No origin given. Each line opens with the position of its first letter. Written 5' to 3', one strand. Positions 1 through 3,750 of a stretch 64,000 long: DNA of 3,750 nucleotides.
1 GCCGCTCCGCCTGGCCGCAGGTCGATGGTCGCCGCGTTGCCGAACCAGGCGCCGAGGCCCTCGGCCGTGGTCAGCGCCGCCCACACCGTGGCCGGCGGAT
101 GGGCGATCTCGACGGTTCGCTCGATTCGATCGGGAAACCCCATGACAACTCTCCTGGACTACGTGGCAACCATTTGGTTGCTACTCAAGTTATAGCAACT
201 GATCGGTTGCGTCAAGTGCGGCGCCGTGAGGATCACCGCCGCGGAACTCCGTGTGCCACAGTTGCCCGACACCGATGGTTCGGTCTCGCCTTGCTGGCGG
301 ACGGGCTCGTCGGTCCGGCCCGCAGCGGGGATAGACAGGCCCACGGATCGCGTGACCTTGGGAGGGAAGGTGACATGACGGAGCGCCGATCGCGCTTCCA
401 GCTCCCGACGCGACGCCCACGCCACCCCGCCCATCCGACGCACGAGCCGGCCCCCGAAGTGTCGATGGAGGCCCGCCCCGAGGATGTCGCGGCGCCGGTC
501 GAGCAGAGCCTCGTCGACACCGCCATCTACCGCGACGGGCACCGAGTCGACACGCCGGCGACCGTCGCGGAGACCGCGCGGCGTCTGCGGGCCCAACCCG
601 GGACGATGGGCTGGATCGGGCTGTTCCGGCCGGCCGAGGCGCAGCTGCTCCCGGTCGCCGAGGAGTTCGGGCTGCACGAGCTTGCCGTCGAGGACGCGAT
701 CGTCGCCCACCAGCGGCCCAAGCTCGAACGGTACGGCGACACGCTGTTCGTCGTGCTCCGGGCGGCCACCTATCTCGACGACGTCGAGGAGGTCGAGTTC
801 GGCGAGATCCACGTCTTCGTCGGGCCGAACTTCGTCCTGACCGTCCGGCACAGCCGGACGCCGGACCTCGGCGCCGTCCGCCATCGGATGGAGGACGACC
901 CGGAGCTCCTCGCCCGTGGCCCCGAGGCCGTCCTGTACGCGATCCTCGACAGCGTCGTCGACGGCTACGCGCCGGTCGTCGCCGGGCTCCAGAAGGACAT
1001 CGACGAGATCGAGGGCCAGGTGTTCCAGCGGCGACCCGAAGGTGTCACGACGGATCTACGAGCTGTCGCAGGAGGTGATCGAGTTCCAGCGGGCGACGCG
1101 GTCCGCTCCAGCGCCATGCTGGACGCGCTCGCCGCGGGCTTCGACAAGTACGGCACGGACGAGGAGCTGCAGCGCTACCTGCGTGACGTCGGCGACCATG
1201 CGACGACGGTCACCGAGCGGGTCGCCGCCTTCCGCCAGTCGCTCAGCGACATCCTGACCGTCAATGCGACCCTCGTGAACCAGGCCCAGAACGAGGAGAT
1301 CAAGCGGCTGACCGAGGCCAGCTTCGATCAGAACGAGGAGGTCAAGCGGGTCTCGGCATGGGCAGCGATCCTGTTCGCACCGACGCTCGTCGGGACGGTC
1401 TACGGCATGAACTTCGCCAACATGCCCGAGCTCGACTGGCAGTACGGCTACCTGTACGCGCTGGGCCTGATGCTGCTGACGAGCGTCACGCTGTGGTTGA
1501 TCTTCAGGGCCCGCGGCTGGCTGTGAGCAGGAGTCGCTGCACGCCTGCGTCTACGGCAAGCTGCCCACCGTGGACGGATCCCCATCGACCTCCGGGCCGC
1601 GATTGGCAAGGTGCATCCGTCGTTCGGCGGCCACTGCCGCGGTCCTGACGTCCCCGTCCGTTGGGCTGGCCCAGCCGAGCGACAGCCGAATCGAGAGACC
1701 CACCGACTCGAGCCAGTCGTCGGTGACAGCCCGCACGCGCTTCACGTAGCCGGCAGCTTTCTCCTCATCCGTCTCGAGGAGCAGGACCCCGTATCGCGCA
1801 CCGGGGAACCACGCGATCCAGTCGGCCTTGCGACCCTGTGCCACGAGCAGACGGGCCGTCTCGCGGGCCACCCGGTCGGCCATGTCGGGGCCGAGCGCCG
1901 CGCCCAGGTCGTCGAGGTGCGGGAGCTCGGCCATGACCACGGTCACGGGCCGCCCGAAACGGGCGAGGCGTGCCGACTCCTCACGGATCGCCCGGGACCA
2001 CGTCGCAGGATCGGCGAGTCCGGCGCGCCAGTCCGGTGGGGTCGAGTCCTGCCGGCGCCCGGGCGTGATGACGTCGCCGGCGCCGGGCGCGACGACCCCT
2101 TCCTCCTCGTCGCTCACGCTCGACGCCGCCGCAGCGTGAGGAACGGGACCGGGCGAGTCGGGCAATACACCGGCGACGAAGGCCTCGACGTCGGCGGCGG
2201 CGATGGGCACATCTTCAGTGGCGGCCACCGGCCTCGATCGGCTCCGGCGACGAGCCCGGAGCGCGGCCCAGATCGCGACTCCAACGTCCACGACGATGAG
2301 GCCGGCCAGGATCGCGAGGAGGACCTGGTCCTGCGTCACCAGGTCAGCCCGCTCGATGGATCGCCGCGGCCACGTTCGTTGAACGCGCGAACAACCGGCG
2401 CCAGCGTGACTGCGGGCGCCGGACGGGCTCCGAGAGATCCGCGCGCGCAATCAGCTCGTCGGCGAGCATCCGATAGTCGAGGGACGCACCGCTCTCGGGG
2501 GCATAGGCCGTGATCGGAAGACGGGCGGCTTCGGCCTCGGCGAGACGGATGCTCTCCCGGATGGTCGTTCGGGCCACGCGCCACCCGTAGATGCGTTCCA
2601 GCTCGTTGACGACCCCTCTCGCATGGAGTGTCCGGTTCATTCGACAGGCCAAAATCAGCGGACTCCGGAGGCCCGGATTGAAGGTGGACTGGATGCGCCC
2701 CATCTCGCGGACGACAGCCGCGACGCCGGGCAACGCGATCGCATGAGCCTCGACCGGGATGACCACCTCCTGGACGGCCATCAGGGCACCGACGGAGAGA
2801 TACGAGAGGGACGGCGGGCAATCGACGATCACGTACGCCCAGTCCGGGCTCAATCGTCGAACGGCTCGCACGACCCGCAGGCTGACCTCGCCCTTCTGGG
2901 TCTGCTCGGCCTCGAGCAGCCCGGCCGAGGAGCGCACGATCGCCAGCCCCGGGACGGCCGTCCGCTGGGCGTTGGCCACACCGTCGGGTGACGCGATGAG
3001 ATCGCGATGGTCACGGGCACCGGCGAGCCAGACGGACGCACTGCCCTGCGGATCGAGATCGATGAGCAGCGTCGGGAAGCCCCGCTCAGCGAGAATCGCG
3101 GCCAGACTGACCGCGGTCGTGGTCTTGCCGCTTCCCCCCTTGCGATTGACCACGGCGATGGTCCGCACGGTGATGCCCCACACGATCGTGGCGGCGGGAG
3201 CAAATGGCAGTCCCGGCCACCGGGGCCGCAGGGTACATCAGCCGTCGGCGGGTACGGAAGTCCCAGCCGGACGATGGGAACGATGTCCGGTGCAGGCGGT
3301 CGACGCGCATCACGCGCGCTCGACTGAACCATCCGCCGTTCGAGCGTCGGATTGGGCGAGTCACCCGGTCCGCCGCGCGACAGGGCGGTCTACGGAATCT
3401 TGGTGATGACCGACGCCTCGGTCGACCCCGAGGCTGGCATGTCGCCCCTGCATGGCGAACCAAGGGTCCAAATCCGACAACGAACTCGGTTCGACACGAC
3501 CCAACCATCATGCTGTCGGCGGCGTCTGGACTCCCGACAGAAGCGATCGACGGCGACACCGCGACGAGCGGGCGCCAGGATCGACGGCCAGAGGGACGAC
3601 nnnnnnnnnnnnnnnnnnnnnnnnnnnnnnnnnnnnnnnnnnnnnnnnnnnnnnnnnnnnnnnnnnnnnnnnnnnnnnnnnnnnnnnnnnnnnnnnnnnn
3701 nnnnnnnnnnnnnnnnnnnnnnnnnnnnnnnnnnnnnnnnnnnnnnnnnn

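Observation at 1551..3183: Orphan ParA-like ATPase translationally coupled to a membrane protein with a degenerate GGDEF domain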

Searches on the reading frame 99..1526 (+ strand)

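Call 3: search_protein_families(library=pfam, proteins=[window:99-1526:+], max_evalue=0.1)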
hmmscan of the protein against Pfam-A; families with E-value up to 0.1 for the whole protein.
window:99-1526:+ (475 aa): 3 families
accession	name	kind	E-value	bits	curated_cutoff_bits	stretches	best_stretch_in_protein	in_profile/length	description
PF01544.23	CorA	-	3e-52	178.2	27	1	170-470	4-291/292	CorA-like Mg2+ transporter protein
PF17519.7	DUF5444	-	0.0033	17.8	25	1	385-423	3-42/62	Family of unknown function (DUF5444)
PF13543.13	SAM_KSR1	-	0.05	14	22.5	0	345-407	1-70/75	SAM like domain present in kinase suppressor RAS 1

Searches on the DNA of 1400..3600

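Call 27: search_rna_families(source=window, start=1400, end=3600, threshold=evalue, max_evalue=1, show_alignments=2)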
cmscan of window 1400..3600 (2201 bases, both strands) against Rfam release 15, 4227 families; matches with E-value up to 1: 0.
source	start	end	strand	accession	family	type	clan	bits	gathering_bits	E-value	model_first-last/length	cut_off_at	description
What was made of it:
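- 3211..3306 (-): Conserved non-coding block upstream of the ParA gene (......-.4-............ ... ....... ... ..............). It is probably a promoter plus operator. No Rfam match at E<=1 (call 27).
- Tried and rejected: Rfam gave no hit at E<=1 (call 27).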
